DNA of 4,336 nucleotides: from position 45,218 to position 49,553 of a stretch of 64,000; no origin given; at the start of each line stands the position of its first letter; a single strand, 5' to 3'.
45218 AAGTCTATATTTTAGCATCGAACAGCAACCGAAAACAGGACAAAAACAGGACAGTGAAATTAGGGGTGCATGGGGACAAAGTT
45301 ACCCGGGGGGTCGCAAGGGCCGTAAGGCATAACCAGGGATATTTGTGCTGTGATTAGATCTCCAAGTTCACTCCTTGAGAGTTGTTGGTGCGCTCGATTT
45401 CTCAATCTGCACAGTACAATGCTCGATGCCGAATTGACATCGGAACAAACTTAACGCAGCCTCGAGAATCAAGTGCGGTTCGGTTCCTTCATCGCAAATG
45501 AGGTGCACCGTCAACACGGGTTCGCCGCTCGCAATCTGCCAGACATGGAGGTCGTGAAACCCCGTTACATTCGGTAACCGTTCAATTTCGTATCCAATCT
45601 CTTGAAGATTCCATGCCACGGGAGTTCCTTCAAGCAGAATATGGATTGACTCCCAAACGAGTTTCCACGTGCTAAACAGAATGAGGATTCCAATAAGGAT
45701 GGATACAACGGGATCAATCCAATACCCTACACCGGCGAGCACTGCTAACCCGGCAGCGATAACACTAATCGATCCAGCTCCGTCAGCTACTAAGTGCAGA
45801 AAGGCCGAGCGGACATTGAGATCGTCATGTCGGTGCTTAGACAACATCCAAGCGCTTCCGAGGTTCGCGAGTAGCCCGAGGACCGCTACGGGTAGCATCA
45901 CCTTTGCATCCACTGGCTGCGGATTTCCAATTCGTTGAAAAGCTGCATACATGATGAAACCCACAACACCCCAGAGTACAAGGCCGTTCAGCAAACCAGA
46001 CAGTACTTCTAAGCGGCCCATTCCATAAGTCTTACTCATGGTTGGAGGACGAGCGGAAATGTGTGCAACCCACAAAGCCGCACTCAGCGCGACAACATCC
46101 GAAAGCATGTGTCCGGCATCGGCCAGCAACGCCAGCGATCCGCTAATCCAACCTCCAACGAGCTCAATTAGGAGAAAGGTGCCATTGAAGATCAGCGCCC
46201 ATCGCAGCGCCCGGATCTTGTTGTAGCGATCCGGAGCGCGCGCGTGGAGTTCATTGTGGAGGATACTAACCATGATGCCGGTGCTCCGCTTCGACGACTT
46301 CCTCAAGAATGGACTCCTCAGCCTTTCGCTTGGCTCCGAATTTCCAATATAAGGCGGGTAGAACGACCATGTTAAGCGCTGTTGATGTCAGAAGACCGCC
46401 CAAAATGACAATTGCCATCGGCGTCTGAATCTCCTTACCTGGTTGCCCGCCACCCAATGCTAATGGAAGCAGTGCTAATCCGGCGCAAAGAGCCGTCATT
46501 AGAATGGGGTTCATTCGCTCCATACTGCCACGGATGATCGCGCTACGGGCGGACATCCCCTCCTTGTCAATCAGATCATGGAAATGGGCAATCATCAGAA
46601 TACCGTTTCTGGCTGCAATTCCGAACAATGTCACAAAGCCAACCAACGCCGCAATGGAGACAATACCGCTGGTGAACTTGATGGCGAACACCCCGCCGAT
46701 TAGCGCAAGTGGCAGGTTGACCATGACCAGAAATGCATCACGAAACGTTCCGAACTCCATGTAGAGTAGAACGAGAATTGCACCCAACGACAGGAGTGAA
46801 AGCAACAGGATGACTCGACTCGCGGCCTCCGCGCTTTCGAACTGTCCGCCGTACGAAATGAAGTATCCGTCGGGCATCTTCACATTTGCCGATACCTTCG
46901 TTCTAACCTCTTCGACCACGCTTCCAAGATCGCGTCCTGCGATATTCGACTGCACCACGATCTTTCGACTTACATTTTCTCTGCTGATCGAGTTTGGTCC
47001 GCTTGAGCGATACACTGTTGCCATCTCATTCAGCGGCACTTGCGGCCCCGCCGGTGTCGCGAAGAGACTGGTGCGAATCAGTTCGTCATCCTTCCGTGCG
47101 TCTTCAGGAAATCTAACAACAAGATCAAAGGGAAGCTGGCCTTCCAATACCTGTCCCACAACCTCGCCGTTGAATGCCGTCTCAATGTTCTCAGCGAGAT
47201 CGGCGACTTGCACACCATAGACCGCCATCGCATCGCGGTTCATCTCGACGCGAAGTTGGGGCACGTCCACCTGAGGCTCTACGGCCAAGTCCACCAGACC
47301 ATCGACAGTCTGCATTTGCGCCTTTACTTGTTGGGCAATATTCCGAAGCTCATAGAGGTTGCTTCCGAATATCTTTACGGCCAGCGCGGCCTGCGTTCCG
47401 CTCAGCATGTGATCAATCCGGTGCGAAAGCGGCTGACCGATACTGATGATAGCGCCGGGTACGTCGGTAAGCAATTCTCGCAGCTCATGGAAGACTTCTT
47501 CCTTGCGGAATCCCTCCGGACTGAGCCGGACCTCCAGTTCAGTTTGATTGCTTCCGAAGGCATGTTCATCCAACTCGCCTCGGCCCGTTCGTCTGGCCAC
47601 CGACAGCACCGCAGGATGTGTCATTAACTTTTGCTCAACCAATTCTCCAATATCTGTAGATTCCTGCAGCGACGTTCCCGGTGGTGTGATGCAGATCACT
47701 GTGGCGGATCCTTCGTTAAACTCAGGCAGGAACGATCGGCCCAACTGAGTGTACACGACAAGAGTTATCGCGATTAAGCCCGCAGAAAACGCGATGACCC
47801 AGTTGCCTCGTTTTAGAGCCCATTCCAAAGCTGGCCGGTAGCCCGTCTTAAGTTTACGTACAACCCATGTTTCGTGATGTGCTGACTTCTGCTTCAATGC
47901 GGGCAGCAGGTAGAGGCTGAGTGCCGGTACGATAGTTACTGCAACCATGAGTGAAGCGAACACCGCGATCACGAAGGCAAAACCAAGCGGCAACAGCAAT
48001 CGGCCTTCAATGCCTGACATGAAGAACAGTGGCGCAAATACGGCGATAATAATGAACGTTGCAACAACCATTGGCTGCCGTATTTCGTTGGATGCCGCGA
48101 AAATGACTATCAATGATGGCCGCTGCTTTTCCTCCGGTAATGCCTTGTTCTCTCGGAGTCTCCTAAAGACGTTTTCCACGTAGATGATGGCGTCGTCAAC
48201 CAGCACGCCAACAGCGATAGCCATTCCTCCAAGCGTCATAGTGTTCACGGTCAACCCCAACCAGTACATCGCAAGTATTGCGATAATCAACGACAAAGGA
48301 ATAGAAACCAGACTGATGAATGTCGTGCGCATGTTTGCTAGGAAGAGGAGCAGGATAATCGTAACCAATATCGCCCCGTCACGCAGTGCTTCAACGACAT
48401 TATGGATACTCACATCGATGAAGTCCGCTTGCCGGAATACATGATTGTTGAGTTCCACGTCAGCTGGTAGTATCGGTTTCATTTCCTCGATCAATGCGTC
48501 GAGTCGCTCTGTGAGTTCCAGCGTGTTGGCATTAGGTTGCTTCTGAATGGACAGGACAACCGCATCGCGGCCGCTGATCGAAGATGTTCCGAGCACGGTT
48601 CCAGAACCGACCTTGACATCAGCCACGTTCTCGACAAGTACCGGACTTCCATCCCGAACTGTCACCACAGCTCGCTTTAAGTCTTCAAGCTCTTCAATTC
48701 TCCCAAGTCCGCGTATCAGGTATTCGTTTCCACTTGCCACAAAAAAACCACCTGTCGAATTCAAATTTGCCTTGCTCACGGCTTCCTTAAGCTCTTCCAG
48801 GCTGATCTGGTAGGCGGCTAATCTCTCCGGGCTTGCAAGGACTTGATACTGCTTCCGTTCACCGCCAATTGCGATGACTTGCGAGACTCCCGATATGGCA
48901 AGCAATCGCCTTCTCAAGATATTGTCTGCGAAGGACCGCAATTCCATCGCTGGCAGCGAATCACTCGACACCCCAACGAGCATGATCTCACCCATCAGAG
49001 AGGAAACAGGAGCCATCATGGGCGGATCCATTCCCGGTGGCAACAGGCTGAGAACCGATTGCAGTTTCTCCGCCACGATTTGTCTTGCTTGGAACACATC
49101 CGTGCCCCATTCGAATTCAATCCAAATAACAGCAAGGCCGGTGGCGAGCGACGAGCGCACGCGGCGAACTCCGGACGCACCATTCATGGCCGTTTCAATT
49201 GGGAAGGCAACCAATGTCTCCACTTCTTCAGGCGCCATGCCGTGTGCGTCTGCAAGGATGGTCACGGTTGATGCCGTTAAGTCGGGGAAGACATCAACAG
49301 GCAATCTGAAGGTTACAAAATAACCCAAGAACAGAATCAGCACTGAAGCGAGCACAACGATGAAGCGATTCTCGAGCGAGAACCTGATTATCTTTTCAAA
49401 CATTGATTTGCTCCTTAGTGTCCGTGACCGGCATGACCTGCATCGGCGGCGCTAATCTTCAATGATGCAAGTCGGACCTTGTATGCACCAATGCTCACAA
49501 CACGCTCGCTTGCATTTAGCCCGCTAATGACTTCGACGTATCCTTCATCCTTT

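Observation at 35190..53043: Tandem island array delimited by three copies of a tmRNA-like 3' end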

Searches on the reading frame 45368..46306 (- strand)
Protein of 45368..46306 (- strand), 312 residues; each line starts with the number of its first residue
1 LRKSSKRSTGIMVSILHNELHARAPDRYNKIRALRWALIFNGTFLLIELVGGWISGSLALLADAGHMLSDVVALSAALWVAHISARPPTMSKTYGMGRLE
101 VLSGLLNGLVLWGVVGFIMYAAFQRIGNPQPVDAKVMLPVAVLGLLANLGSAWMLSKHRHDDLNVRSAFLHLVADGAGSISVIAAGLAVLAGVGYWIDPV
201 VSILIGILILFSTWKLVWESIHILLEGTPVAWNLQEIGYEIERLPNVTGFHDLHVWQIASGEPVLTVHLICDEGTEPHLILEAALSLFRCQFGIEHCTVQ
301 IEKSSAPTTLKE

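Call 9: search_protein_families(library=pfam, proteins=[window:45368-46306:-])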
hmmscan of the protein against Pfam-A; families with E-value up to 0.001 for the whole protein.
window:45368-46306:- (312 aa): 2 families
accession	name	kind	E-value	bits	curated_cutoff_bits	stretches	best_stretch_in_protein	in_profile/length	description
PF01545.26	Cation_efflux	-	1.4e-45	156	26.6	1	36-225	3-198/198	Cation efflux family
PF16916.11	ZT_dimer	-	1.2e-10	41.7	26.7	1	235-303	7-77/78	Dimerisation domain of Zinc Transporter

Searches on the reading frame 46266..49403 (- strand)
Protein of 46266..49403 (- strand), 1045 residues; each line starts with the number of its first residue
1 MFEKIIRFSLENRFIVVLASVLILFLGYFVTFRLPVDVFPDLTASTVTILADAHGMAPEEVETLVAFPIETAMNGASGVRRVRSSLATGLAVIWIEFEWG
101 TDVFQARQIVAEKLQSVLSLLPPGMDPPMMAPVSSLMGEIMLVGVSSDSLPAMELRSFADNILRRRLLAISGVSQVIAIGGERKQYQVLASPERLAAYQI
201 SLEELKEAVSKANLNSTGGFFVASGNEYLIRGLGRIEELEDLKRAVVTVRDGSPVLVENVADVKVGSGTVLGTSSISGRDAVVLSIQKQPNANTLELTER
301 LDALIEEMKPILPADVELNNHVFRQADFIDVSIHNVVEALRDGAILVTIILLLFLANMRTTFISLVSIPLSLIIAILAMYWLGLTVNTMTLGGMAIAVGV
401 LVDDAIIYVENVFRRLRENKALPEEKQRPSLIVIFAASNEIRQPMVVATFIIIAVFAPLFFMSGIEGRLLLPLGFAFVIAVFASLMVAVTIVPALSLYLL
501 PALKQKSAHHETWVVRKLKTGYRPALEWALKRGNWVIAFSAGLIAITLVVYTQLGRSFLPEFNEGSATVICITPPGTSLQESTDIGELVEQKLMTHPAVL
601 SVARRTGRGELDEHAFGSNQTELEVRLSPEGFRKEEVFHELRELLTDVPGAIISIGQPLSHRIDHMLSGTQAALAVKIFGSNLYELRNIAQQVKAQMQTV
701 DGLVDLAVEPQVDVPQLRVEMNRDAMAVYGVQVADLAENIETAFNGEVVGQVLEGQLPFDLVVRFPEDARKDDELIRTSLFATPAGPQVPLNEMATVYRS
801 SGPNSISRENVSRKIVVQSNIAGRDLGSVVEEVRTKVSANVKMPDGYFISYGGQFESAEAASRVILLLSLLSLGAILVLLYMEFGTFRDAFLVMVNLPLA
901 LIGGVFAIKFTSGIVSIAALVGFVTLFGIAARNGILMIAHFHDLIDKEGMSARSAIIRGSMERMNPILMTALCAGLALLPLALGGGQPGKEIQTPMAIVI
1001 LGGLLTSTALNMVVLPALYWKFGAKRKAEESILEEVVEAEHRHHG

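Call 9: search_protein_families(library=pfam, proteins=[window:46266-49403:-])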
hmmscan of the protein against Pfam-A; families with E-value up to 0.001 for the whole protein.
window:46266-49403:- (1045 aa): 2 families
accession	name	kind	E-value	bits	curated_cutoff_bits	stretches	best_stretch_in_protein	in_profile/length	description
PF00873.25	ACR_tran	-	9.2e-273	908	28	1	5-1022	1-1020/1021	AcrB/AcrD/AcrF family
PF03176.21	MMPL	-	9.2e-08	31.8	20.5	1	281-502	87-305/333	MMPL family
